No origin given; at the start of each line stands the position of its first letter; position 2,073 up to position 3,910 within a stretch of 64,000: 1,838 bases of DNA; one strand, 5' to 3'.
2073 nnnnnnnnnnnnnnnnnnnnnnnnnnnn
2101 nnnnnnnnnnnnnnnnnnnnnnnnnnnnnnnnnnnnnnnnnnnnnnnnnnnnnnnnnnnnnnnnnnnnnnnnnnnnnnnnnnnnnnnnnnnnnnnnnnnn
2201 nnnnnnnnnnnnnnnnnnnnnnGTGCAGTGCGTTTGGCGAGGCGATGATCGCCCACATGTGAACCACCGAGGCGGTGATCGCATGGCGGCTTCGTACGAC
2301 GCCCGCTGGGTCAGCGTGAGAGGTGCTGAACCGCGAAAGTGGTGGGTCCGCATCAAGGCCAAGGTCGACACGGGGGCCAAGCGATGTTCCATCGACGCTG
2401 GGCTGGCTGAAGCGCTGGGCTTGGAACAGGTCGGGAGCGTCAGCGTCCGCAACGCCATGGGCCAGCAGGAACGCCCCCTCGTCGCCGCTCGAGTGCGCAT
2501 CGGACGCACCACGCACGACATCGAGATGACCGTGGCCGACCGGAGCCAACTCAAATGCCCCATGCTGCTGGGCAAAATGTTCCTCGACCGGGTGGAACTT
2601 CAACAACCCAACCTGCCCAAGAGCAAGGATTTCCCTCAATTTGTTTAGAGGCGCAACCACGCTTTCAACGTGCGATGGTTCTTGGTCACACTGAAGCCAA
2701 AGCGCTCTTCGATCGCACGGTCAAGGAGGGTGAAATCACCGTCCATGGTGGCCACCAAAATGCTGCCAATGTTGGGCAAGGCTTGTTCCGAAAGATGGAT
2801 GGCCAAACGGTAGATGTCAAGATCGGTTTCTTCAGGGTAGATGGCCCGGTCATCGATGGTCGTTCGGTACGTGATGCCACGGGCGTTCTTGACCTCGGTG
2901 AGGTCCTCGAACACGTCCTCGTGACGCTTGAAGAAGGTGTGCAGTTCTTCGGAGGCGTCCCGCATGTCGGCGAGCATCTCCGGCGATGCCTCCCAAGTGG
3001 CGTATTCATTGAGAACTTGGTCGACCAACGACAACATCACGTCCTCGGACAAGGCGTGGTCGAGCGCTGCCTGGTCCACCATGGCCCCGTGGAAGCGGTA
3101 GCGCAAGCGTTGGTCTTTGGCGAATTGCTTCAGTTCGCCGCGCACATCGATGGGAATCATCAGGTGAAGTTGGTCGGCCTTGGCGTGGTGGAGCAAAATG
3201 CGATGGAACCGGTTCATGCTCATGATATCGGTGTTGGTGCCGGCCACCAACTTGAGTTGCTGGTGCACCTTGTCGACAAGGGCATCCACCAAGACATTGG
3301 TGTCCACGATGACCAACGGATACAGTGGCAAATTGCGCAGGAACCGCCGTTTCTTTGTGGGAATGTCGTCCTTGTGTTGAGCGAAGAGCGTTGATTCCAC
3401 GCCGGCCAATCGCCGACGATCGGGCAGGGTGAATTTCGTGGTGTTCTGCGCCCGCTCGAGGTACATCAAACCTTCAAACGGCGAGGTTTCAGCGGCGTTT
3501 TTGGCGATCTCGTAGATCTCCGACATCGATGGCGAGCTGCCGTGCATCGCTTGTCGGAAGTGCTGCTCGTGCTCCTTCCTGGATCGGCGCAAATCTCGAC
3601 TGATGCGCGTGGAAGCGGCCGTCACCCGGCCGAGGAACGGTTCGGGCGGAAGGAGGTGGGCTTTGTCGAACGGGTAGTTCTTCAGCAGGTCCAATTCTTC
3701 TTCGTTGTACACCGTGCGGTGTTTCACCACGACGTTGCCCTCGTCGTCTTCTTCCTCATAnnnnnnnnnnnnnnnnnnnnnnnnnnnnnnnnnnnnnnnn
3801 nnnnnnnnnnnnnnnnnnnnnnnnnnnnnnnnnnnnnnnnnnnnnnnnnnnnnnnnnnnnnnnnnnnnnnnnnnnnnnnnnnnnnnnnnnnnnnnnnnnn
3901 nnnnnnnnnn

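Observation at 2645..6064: PIN nuclease tethered to a ~900-aa helical scaffold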

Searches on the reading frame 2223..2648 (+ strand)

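Call 15: search_protein_families(library=pfam, proteins=[window:2223-2648:+], max_evalue=0.01)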
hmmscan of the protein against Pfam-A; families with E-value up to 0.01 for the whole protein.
window:2223-2648:+ (141 aa): 3 families
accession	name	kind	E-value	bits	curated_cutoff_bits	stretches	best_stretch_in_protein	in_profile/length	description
PF05618.17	Zn_protease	-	6.3e-11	42.8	27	1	72-119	70-119/138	Putative ATP-dependent zinc protease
PF13975.11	gag-asp_proteas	-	4.2e-09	37.3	28.2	1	44-123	10-92/92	gag-polyprotein putative aspartyl protease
PF13650.11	Asp_protease_2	-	3.3e-07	31.3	24.3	1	43-120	9-90/90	Aspartyl protease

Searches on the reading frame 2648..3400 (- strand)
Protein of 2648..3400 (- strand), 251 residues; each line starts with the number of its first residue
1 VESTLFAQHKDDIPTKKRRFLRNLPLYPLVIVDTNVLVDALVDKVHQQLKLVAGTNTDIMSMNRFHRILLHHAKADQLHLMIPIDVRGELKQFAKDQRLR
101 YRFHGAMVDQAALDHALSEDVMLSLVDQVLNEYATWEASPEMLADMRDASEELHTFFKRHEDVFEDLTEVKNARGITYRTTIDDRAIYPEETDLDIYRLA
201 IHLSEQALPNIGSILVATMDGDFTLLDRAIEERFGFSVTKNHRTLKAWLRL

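Call 8: search_protein_families(library=pfam, proteins=[window:2648-3400:-], max_evalue=10)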
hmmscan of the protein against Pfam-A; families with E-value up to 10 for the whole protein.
window:2648-3400:- (251 aa): 2 families
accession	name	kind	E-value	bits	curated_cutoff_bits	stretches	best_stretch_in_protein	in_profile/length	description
PF13470.12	PIN_3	-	0.093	14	27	1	30-97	2-18/115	PIN domain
PF13638.12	PIN_4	-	0.12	13.2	21.9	1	31-111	2-55/132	PIN domain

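Call 21: search_protein_families(library=padloc, proteins=[window:2648-3400:-], max_evalue=1)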
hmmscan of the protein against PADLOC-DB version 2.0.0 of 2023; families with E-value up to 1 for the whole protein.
window:2648-3400:- (251 aa): 0 families

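Call 34: predict_structure(alignment_id=A4)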
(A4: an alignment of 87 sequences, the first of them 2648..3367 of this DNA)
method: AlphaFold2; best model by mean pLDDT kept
length: 240 residues; sequences in the alignment: 87
mean_pLDDT: 87.6   pTM: 0.87
mean pLDDT of the five models: 87.6, 86.2, 85.4, 84.5, 84.0
residues with pLDDT >= 90: 145; 70-90: 76; 50-70: 10; < 50: 9
segments of 3 or more residues with pLDDT < 50: 42-50
pLDDT, mean of each block of 10 residues (from residue 1): 87 90 93 83 47 87 96 91 82 75 88 95 94 79 93 92 85 90 94 94 94 94 94 86
secondary structure, 60 per line:
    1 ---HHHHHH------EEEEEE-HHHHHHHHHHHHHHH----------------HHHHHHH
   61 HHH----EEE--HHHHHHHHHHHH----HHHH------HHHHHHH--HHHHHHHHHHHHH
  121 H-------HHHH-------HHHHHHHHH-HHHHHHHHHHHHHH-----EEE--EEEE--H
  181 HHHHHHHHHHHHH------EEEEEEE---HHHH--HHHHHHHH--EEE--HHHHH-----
elements in order: H4-9 E16-21 H23-37 H54-63 E68-70 H73-84 H89-92 H99-105 H108-121 H129-132 H140-148 H150-163 E169-171 E174-177 H180-193 E200-206 H210-213 H216-223 E226-228 H231-235

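Call 37: fold_search(model_id=the predicted structure, library=pdb)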
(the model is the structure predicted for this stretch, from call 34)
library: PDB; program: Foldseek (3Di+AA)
matches with E <= 10: 184; with E <= 0.001: 0
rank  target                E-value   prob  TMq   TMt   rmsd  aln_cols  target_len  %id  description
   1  7cpm_A                3.2e-01  0.06  0.17  0.17  15.2       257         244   10  CRYSTAL STRUCTURE OF DODECAPRENYL DIPHOSPHATE SYNTHASE FROM THERMOBIFIDA FUSCA (released 2020-10-14)
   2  3u44_A                7.9e-01  0.06  0.17  0.05  22.5       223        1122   15  Crystal structure of AddAB-DNA complex (released 2012-03-21)
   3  8yjv_D                8.8e-01  0.06  0.14  0.11  10.8       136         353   12  Structure of the human endogenous PCNA-FEN1 complex - State G (released 2024-12-04)
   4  3out_B                1.1e+00  0.05  0.21  0.19  17.9       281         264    8  Crystal structure of glutamate racemase from Francisella tularensis subsp. tularensis SCHU S4 in complex with D-glutam (released 2010-09-29)
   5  8tmi_E                1.2e+00  0.02  0.11  0.08  26.8       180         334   13  Cryo-EM structure of CorA in complex with conformation-specific synthetic antibody C18 and 100 uM MgCl2, State MG0.1-2 (released 2025-02-12)
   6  3anw_B                1.3e+00  0.08  0.16  0.21  12.9       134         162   10  A protein complex essential initiation of DNA replication (released 2011-07-27)
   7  3isv_A                1.4e+00  0.04  0.21  0.20  16.9       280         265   12  Crystal structure of glutamate racemase from Listeria monocytogenes in complex with acetate ion (released 2009-09-22)
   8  3vav_F                1.5e+00  0.04  0.20  0.19  15.6       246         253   13  Crystal structure of 3-methyl-2-oxobutanoate hydroxymethyltransferase from Burkholderia thailandensis (released 2012-01-18)
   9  9gzo_A                1.5e+00  0.02  0.11  0.04  21.3       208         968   12  Cryo-EM structure of the human mitochondrial RNA polymerase transcription initiation complex (POLRMT/TFB2M/DNA/RNA) wi (released 2025-07-30)
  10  3vav_E                1.6e+00  0.04  0.20  0.19  15.5       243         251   13  Crystal structure of 3-methyl-2-oxobutanoate hydroxymethyltransferase from Burkholderia thailandensis (released 2012-01-18)
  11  5b0l_D                1.6e+00  0.06  0.17  0.14  12.4       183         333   11  Structure of MoeN5-Sso7d fusion protein in complex with beta-nonyl glucoside (released 2016-03-23)
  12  3g79_A                1.6e+00  0.05  0.22  0.14  14.3       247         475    8  Crystal structure of NDP-N-acetyl-D-galactosaminuronic acid dehydrogenase from Methanosarcina mazei Go1 (released 2009-02-17)
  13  8yw9_B                1.7e+00  0.06  0.16  0.24  12.3       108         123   13  Cryo-EM structure of human mitochondrial pyruvate carrier in the matrix-facing conformation at pH 6.8 (released 2025-03-12)
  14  5b01_A                1.7e+00  0.05  0.17  0.16  12.8       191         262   10  Structure of a prenyltransferase in its unbound form (released 2016-11-02)
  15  2wgh_B                1.7e+00  0.02  0.15  0.07  19.4       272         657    9  Human Ribonucleotide reductase R1 subunit (RRM1) in complex with dATP and Mg. (released 2009-05-05)
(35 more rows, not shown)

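Call 54: fold_search(model_id=the predicted structure, library=viral)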
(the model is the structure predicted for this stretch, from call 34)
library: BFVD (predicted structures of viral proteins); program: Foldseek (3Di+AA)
matches with E <= 10: 206; with E <= 0.001: 0
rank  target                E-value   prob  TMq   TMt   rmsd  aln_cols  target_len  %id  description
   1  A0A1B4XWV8            9.6e-02  0.15  0.23  0.13  16.8       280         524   15  5'-3' exonuclease alpha-helical arch N-terminal domain-containing protein [Tenacibaculum phage pT24]
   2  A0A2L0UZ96            2.0e-01  0.06  0.16  0.07  22.2       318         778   10  Zeta toxin domain-containing protein [Agrobacterium phage Atu_ph07]
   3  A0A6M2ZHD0            3.0e-01  0.03  0.12  0.11  22.2       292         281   12  Sulfotransferase [Synechococcus phage S-SCSM1]
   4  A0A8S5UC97            6.9e-01  0.06  0.17  0.10  14.6       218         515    7  BRCT domain-containing protein [Siphoviridae sp. ctgN495]
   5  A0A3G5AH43            7.3e-01  0.08  0.19  0.16  20.4       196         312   15  Uncharacterized protein [Sylvanvirus sp.]
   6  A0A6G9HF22            8.2e-01  0.06  0.17  0.11  19.0       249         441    9  Flap endonuclease [Panulirus argus virus 1]
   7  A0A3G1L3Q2            8.7e-01  0.06  0.23  0.19  17.3       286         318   14  5'-3' exonuclease [Synechococcus phage S-CBWM1]
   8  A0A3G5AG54            9.2e-01  0.07  0.23  0.12  14.7       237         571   11  5'-3' exoribonuclease [Solumvirus sp.]
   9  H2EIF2                1.2e+00  0.02  0.14  0.06  23.5       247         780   13  Putative bifunctional DNA primase/polymerase [Brucella phage Pr]
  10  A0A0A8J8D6            1.2e+00  0.14  0.20  0.25   9.1       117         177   10  Uncharacterized protein [Ralstonia phage RSL2]
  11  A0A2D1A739            1.3e+00  0.15  0.22  0.36   7.6       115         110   16  Uncharacterized protein [Rhodococcus phage Trina]
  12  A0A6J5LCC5            1.3e+00  0.02  0.12  0.14  17.4       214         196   13  Uncharacterized protein [uncultured Caudovirales phage]
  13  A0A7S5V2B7            1.4e+00  0.03  0.14  0.06  19.1       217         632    7  (no name in the UniProt tables at hand)
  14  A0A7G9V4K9            1.4e+00  0.11  0.18  0.29  10.6       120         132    9  (no name in the UniProt tables at hand)
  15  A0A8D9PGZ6            1.5e+00  0.06  0.11  0.15  10.9       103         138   12  L (Fragment) [Suaeda salsa virus 1]
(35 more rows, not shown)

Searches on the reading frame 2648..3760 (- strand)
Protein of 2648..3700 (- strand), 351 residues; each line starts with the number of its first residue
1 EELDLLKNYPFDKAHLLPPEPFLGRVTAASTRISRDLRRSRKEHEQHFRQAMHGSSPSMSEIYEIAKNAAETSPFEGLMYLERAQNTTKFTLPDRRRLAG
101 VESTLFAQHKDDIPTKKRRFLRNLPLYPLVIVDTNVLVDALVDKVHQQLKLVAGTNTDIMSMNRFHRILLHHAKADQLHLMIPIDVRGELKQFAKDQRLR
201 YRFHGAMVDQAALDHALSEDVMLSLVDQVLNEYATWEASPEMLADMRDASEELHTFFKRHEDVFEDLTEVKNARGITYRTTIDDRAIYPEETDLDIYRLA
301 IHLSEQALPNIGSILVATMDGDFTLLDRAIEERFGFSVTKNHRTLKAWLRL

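Call 8: search_protein_families(library=pfam, proteins=[window:2648-3700:-], max_evalue=10)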
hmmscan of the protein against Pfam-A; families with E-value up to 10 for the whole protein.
window:2648-3700:- (351 aa): 2 families
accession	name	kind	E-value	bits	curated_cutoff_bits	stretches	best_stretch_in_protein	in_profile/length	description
PF13470.12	PIN_3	-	0.17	13.1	27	1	130-161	2-18/115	PIN domain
PF13638.12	PIN_4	-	0.22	12.2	21.9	1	131-211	2-55/132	PIN domain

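Call 20: search_solved_structures(query=A2, max_evalue=10, show_alignments=3)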
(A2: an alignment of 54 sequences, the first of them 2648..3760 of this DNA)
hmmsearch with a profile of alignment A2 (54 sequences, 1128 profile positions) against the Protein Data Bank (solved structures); distinct sequences matched with E-value up to 10: 1.
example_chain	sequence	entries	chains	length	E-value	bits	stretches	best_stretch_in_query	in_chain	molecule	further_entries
3d5j_A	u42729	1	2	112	1.6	9.6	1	142-230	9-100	Glutaredoxin-2, mitochondrial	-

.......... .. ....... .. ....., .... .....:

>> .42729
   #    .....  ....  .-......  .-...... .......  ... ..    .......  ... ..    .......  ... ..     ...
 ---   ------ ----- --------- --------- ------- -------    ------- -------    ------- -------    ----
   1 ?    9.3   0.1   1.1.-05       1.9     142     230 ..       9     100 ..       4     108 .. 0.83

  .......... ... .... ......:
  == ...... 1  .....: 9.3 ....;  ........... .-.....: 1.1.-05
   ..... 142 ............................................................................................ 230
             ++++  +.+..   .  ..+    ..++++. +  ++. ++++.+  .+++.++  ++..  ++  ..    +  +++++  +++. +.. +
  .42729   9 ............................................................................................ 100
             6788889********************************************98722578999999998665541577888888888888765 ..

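Call 22: predict_structure(alignment_id=A2)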
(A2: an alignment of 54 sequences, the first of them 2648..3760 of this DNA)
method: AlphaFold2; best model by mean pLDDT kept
length: 371 residues; sequences in the alignment: 54
mean_pLDDT: 79.9   pTM: 0.76
mean pLDDT of the five models: 79.9, 77.7, 76.6, 75.5, 75.1
residues with pLDDT >= 90: 152; 70-90: 130; 50-70: 44; < 50: 45
segments of 3 or more residues with pLDDT < 50: 25-60, 176-180
pLDDT, mean of each block of 10 residues (from residue 1): 71 62 46 40 34 37 82 86 93 91 88 91 95 92 92 94 83 51 82 95 93 85 73 87 95 94 85 87 76 66 70 91 95 94 85 90 87 51
secondary structure, 60 per line:
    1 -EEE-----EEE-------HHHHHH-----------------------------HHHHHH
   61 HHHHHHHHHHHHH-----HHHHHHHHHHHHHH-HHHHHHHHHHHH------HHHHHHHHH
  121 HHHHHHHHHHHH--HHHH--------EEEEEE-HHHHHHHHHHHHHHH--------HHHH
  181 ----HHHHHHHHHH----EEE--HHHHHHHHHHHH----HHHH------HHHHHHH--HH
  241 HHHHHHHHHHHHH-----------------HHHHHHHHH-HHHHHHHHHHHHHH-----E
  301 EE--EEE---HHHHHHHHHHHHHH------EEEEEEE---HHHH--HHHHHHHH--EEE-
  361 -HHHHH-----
elements in order: E2-4 E10-12 H20-25 H55-73 H79-92 H94-105 H112-132 H135-138 E147-152 H154-168 H177-180 H185-194 E199-201 H204-215 H220-223 H230-236 H239-253 H271-279 H281-294 E300-302 E305-307 H311-324 E331-337 H341-344 H347-354 E357-359 H362-366

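Call 24: fold_search(model_id=the predicted structure, library=pdb)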
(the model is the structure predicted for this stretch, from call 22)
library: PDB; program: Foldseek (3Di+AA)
matches with E <= 10: 168; with E <= 0.001: 0
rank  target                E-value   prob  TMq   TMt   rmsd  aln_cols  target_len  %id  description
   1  7pkt_M                2.6e-01  0.06  0.10  0.09  21.7       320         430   12  Large subunit of the Chlamydomonas reinhardtii mitoribosome (released 2022-06-15)
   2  9b3i_A                5.4e-01  0.13  0.17  0.08  23.4       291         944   14  Cryo-EM structure of yeast (Nap1)2-H2A-H2B-Kap114-RanGTP (released 2024-11-27)
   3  8a22_BF               7.8e-01  0.10  0.16  0.16  19.3       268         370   12  Structure of the mitochondrial ribosome from Polytomella magna (released 2022-11-16)
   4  9az6_F                7.8e-01  0.08  0.12  0.19  13.8       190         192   13  F-actin-Talin(R13-DD) complex (released 2025-02-12)
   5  8c8g_A                7.8e-01  0.06  0.10  0.04  26.0       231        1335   10  Cryo-EM structure of BoNT/Wo-NTNH complex (released 2023-10-04)
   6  9i05_Xh               8.6e-01  0.03  0.11  0.10  20.7       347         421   12  Cryo-EM structure of the large subunit of the mitochondrial ribosome from Toxoplasma gondii (released 2025-06-11)
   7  8a22_AM               1.0e+00  0.08  0.16  0.14  21.2       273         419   13  Structure of the mitochondrial ribosome from Polytomella magna (released 2022-11-16)
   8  6gy7_A                1.1e+00  0.06  0.10  0.11  32.1       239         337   12  Crystal structure of XaxB from Xenorhabdus nematophil (released 2018-07-25)
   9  8g9k_B                1.2e+00  0.04  0.09  0.14  20.2       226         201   15  Geometrically programmable nanomaterial construction using regularized protein building blocks (released 2024-03-13)
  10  7w5b_J                1.2e+00  0.07  0.15  0.10  23.7       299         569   12  The cryo-EM structure of human C* complex (released 2022-06-22)
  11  9j4p_B                1.2e+00  0.04  0.11  0.10  18.4       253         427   12  Regulatory domain and kinase domain of ALPK1 protein (released 2025-07-30)
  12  5fc3_B                1.3e+00  0.05  0.10  0.09  15.0       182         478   13  Structural basis of cohesin cleavage by separase (released 2016-03-30)
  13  3g79_A                1.4e+00  0.05  0.15  0.13  14.3       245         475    8  Crystal structure of NDP-N-acetyl-D-galactosaminuronic acid dehydrogenase from Methanosarcina mazei Go1 (released 2009-02-17)
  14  3zzi_A                1.5e+00  0.07  0.17  0.15  15.8       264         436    9  Crystal structure of a tetrameric acetylglutamate kinase from Saccharomyces cerevisiae (released 2012-05-02)
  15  7w5a_J                1.5e+00  0.06  0.15  0.10  23.7       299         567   12  The cryo-EM structure of human pre-C*-II complex (released 2022-06-22)
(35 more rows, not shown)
